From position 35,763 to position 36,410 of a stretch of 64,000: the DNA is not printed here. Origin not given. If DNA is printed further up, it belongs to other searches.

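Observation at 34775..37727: Compositionally foreign, tightly coupled operon: five tandem divergent paralogs of an unnamed ~115-aa protein plus a secreted partner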

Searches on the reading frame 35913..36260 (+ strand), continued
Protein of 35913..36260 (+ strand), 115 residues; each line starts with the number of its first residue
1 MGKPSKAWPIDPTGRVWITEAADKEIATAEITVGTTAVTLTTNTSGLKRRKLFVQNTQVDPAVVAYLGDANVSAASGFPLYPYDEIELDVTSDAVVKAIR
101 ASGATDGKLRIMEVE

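Call 37: search_protein_families(library=pfam, max_evalue=0.01, proteins=[P0142, P0182, P0268, P0230, P0242, P0138, P0146, P0168, P0192, P0205])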
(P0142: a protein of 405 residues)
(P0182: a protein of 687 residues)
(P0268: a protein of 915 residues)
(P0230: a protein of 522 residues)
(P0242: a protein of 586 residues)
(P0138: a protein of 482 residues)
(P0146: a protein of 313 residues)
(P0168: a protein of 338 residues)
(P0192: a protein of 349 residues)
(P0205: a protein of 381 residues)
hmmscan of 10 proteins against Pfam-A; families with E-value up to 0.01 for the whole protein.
P0142 (405 aa): 0 families

P0182 (687 aa): 0 families

P0268 (915 aa): 0 families

P0230 (522 aa): 0 families

P0242 (586 aa): 0 families

P0138 (482 aa): 0 families

P0146 (313 aa): 0 families

P0168 (338 aa): 0 families

P0192 (349 aa): 0 families

P0205 (381 aa): 4 families
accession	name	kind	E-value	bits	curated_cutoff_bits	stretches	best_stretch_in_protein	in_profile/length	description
PF04108.17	ATG17_like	-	8.1e-05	22.7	43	1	95-183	202-276/355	Autophagy protein ATG17-like domain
PF18595.6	Nuf2_DHR10-like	-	0.00014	22.4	28.4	1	136-186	15-65/117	Nuf2, DHR10-like domain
PF04513.17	Baculo_PEP_C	-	0.0038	17.7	38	1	119-173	38-90/140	Baculovirus polyhedron envelope protein, PEP, C terminus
PF06419.17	COG6_N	-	0.0092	16.6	27.4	0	120-181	34-95/114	Conserved oligomeric complex COG6, N-terminal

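Call 38: search_protein_families(library=phrogs, max_evalue=0.001, proteins=[P0142, P0182, P0268, P0230, P0242, P0143, P0146, P0168, P0155, P0089])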
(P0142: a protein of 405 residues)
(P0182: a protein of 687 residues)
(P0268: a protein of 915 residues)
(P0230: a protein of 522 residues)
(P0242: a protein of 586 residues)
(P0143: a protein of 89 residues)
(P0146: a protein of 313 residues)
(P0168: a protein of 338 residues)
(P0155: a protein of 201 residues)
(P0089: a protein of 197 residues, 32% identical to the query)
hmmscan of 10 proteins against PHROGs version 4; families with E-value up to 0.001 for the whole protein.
P0142 (405 aa): 1 family
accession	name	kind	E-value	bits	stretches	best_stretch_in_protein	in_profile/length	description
phrog_30212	-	unknown function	2.4e-06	28.5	1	320-402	117-199/202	-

P0182 (687 aa): 0 families

P0268 (915 aa): 0 families

P0230 (522 aa): 2 families
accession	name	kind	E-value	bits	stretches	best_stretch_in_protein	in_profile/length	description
phrog_1645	-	head and packaging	1.8e-26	93.9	1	42-228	78-268/440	virion structural protein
phrog_30212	-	unknown function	2.6e-07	31.7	1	437-513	122-194/202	-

P0242 (586 aa): 1 family
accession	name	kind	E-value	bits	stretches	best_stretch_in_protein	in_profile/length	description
phrog_30212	-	unknown function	1e-05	26.5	1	502-576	124-195/202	-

P0143 (89 aa): 1 family
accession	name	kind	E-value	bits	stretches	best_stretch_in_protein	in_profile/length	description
phrog_30212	-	unknown function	2.6e-08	34.9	1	8-86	120-199/202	-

P0146 (313 aa): 1 family
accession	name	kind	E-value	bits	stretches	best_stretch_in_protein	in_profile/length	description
phrog_30212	-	unknown function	5e-07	30.7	1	215-310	104-199/202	-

P0168 (338 aa): 1 family
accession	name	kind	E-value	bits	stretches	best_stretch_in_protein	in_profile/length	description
phrog_30212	-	unknown function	1.6e-05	25.8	1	220-334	92-198/202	-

P0155 (201 aa): 1 family
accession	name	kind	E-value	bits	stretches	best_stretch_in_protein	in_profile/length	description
phrog_30212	-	unknown function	6e-12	46.8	1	112-198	113-199/202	-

P0089 (197 aa): 1 family
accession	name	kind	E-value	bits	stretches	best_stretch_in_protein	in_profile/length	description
phrog_30212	-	unknown function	1.4e-05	26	1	111-191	121-197/202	-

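Call 40: search_protein_families(library=padloc, max_evalue=1, proteins=[window:35913-36260:+])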
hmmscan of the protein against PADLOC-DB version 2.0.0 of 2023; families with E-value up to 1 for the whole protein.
window:35913-36260:+ (115 aa): 0 families

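Call 41: search_protein_families(library=ncbifam, max_evalue=1, proteins=[window:35913-36260:+, L003:8770-9411:+, L011:9671-10348:+, L012:6049-6711:+])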
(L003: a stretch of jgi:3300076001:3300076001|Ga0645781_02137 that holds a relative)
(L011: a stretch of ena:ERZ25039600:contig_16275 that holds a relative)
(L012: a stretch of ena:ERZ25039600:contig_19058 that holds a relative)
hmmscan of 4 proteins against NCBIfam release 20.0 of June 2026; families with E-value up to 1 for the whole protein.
window:35913-36260:+ (115 aa): 0 families

L003:8770-9411:+ (214 aa): 0 families

L011:9671-10348:+ (226 aa): 11 families
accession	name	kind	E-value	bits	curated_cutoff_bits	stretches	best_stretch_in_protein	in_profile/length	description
NF033554.9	floc_PepA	equivalog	2e-05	24.6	80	1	116-224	151-259/261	flocculation-associated PEP-CTERM protein PepA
TIGR02595.1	PEP_CTERM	domain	9.9e-05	22.9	16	1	202-224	1-23/24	PEP-CTERM sorting domain-containing protein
NF038129.1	PEP_NF038129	equivalog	0.0046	16.8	65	1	183-223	149-193/194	NF038129 family PEP-CTERM protein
NF038120.1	PEP_CTERM_QFxxD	subfamily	0.0079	16.1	80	1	200-224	191-215/215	NF038120 family PEP-CTERM protein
NF041927.1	Xrt_dep_XDP1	equivalog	0.061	13.3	125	1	200-224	217-241/242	exosortase-dependent surface protein XDP1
NF038118.1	PEP_CTERM_CCXG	equivalog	0.071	12.8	90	1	201-224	175-198/199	CCXG family PEP-CTERM protein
NF033947.0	PEP-cistern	hypoth_equivalog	0.084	12.6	60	1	168-224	141-195/195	cistern family PEP-CTERM protein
NF058670.1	sorting_LPXTATN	domain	0.15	12.4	32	1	208-224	16-32/32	LPxTATN C-terminal sorting signal domain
NF012034.0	PRK15490.1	equivalog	0.22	9.9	813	1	122-165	220-263/578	Vi polysaccharide biosynthesis glycosyltransferase TviE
NF038125.1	PEP_CTERM_THxN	subfamily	0.29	10.7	85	1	195-224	215-245/246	THxN family PEP-CTERM protein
NF041538.1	PEP_EDSA_1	subfamily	0.38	10.4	100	1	200-223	282-306/307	EDSAP-1 family PEP-CTERM protein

L012:6049-6711:+ (221 aa): 1 family
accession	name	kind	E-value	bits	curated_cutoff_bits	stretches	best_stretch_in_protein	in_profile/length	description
TIGR02595.1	PEP_CTERM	domain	0.021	15.6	16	1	198-220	1-23/24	PEP-CTERM sorting domain-containing protein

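Call 42: search_solved_structures(query=A4, max_evalue=1)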
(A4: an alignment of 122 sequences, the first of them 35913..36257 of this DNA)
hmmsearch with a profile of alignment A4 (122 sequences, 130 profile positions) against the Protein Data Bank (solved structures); distinct sequences matched with E-value up to 1: 4.
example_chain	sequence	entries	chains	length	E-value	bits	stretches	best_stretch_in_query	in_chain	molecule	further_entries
9t9r_A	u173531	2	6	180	1.4e-06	31.1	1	41-126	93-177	Penton base (GP14)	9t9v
6uts_A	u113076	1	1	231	0.16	14.8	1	63-111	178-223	Quercetin 2,3-dioxygenase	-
1tq5_A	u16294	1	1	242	0.18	14.7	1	63-111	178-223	Protein yhhW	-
8jnm_A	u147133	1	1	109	0.69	12.8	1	15-61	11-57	PsbW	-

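Call 43: search_solved_structures(query=A4, max_evalue=0.001, show_alignments=1)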
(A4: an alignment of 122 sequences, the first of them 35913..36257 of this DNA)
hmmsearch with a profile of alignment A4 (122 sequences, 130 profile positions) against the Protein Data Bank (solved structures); distinct sequences matched with E-value up to 0.001: 1.
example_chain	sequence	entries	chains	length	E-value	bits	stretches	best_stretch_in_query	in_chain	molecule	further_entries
9t9r_A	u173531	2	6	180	1.4e-06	31.1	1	41-126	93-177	Penton base (GP14)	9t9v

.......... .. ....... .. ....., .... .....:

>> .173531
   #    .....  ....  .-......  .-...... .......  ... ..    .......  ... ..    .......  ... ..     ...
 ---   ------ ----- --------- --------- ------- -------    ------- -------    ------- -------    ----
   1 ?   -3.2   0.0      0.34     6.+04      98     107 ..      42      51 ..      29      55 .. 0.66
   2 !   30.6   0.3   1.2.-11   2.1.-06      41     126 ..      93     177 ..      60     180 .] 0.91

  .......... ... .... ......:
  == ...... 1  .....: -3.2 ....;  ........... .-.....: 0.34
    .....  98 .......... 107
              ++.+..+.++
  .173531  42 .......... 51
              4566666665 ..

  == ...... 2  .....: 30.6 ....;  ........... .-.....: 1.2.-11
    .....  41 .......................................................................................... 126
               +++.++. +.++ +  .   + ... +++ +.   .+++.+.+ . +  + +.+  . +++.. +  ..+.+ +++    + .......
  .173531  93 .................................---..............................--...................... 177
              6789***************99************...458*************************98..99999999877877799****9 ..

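Call 63: find_encoding_contigs(protein=P0139, flank=6000, max_places=3)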
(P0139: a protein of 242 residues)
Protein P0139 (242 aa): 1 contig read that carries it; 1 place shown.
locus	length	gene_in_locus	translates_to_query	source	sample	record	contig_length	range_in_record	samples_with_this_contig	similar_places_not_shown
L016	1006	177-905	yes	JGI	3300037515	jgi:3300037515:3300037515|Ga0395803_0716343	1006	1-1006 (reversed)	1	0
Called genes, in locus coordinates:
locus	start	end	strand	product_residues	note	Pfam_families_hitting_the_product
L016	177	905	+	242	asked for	-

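Call 64: find_encoding_contigs(protein=P0082, flank=8000, max_places=2)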
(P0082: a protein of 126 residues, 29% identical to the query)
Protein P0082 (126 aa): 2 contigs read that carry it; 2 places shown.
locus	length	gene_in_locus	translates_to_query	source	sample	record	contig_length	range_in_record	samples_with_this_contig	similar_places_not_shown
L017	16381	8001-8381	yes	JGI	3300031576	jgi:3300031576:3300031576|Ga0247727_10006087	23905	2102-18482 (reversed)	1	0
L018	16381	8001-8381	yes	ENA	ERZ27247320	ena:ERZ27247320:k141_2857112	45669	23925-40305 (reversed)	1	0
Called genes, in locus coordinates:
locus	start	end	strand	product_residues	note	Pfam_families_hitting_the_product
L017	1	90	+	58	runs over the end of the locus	-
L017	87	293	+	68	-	-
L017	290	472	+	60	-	-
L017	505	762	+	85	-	-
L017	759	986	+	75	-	-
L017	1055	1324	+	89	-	-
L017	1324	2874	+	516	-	PF03237:Terminase_6N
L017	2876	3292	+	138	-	-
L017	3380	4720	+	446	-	PF07230:Portal_T4 (faint), PF04860:Phage_portal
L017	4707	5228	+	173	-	-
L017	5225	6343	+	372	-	-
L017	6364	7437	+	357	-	PF17236:SU10_MCP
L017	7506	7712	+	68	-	-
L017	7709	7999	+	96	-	-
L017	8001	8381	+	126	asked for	-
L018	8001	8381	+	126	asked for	-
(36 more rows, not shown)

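Call 66: fold_search(model_id=the predicted structure, library=viral)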
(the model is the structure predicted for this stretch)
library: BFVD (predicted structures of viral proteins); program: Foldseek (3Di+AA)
matches with E <= 10: 1706; with E <= 0.001: 66
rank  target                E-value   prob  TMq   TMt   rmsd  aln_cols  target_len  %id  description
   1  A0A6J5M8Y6            1.0e-06  1.00  0.66  0.86   2.3        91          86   24  Uncharacterized protein [uncultured Caudovirales phage]
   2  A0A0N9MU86            1.6e-06  1.00  0.64  0.48   2.4        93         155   24  (no name in the UniProt tables at hand)
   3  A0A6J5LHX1            1.6e-06  1.00  0.62  0.41  13.3       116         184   20  Uncharacterized protein [uncultured Caudovirales phage]
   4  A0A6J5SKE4            3.5e-06  1.00  0.66  0.82   3.0        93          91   19  Uncharacterized protein [uncultured Caudovirales phage]
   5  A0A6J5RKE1            3.7e-06  1.00  0.60  0.79   3.0        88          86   24  Uncharacterized protein [uncultured Caudovirales phage]
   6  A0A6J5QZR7            5.8e-06  1.00  0.64  0.83   3.0        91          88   15  Uncharacterized protein [uncultured Caudovirales phage]
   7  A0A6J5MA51            5.8e-06  1.00  0.62  0.71   4.0       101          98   20  Uncharacterized protein [uncultured Caudovirales phage]
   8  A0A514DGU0            1.0e-05  1.00  0.64  0.77   2.8        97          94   27  Uncharacterized protein [Gordonia phage Bakery]
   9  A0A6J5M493            1.3e-05  1.00  0.62  0.83   2.6        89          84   22  Uncharacterized protein [uncultured Caudovirales phage]
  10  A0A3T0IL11            1.6e-05  1.00  0.64  0.80   3.0        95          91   20  (no name in the UniProt tables at hand)
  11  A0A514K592            1.9e-05  1.00  0.64  0.55   2.4        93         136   20  Uncharacterized protein [Nitrosopumilus spindle-shaped virus]
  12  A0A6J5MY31            1.9e-05  1.00  0.65  0.31   6.2       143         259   12  Uncharacterized protein [uncultured Caudovirales phage]
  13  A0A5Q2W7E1            2.1e-05  1.00  0.60  0.51   3.8        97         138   20  (no name in the UniProt tables at hand)
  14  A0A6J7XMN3            2.3e-05  1.00  0.60  0.68   3.2        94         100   21  Uncharacterized protein [uncultured Caudovirales phage]
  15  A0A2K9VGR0            2.6e-05  1.00  0.65  0.83   2.7        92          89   17  (no name in the UniProt tables at hand)
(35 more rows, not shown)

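Call 69: search_dna_similar(query=P0155, collection=phages, mode=protein, max_evalue=0.001, max_rows=30)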
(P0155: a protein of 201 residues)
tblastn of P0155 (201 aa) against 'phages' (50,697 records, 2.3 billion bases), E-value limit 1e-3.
Records with a match: 10; places in all: 10; records where one place covers at least 80% of the query: 0.
Best place of each record, by identity: 60-80% 10.
By first word of the organism name: Rhizobium 10.
By host as written in the record: Rhizobium phaseoli INC1-2 2; Rhizobium sp. N941 2; R. phaseoli INC 1-2 1; R. phaseoli S20 1; R. etli NXC12 1; Rhizobium phaseoli T2_3 1; Rhizobium phaseoli T3_6 1; Rhizobium leg. CIAT894 1.
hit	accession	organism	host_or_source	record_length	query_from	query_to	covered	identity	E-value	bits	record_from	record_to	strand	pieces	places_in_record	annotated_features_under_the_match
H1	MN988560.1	Rhizobium phage RHph_TM21B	R. phaseoli INC 1-2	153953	1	55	27%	66.1%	8e-5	48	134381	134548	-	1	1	hypothetical protein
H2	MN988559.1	Rhizobium phage RHph_TM39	R. phaseoli S20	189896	1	55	27%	66.1%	8e-5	48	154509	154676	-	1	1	hypothetical protein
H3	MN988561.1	Rhizobium phage RHph_TM61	R. etli NXC12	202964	1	55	27%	66.1%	8e-5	48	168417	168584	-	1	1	hypothetical protein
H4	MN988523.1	Rhizobium phage RHph_TM2_3B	Rhizobium phaseoli T2_3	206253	1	55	27%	66.1%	8e-5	48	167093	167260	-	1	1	hypothetical protein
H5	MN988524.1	Rhizobium phage RHph_TM3_3_6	Rhizobium phaseoli T3_6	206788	1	55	27%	66.1%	8e-5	48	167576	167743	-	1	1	hypothetical protein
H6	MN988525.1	Rhizobium phage RHph_Y65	Rhizobium phaseoli INC1-2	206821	1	55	27%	66.1%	8e-5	48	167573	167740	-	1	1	hypothetical protein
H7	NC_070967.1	Rhizobium phage RHph_Y65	Rhizobium phaseoli INC1-2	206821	1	55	27%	66.1%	8e-5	48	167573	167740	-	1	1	hypothetical protein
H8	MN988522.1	Rhizobium phage RHph_TM40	Rhizobium leg. CIAT894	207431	1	55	27%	66.1%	8e-5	48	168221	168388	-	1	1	hypothetical protein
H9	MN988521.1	Rhizobium phage RHph_TM30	Rhizobium sp. N941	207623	1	55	27%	66.1%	8e-5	48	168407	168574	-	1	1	hypothetical protein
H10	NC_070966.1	Rhizobium phage RHph_TM30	Rhizobium sp. N941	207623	1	55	27%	66.1%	8e-5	48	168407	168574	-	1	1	hypothetical protein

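Call 70: search_dna_similar(query=P0143, collection=phages, mode=protein, max_evalue=0.001, max_rows=30)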
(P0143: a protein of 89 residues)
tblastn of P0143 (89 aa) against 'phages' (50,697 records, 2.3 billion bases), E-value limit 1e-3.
No match.

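Call 79: find_encoding_contigs(protein=P0077, flank=7000, max_places=2)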
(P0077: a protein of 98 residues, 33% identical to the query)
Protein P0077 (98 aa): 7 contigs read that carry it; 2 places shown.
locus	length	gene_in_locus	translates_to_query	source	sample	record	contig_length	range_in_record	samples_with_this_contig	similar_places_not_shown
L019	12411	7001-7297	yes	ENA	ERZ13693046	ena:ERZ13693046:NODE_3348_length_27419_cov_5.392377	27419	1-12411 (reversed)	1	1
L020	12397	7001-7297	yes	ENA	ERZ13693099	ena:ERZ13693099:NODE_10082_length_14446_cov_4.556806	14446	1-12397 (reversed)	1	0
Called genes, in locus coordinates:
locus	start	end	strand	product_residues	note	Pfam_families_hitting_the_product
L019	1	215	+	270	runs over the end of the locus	PF18306:LDcluster4, PF03641:Lysine_decarbox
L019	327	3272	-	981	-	PF00133:tRNA-synt_1, PF09334:tRNA-synt_1g, PF01406:tRNA-synt_1e (weak), PF08264:Anticodon_1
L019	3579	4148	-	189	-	PF10936:DUF2617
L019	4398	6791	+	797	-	PF13646:HEAT_2 (faint)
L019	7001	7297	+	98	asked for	-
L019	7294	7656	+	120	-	-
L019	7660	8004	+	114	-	-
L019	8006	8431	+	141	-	-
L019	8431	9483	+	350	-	-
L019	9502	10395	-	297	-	-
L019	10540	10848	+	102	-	PF09851:SHOCT (weak)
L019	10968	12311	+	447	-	PF06689:zf-C4_ClpX, PF05496:RuvB_N (faint), PF00004:AAA, PF07724:AAA_2, PF07728:AAA_5 (faint), PF10431:ClpB_D2-small (weak)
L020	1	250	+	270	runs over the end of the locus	PF18306:LDcluster4, PF03641:Lysine_decarbox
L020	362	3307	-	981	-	PF00133:tRNA-synt_1, PF09334:tRNA-synt_1g, PF01406:tRNA-synt_1e (weak), PF08264:Anticodon_1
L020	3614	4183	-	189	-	PF10936:DUF2617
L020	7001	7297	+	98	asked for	-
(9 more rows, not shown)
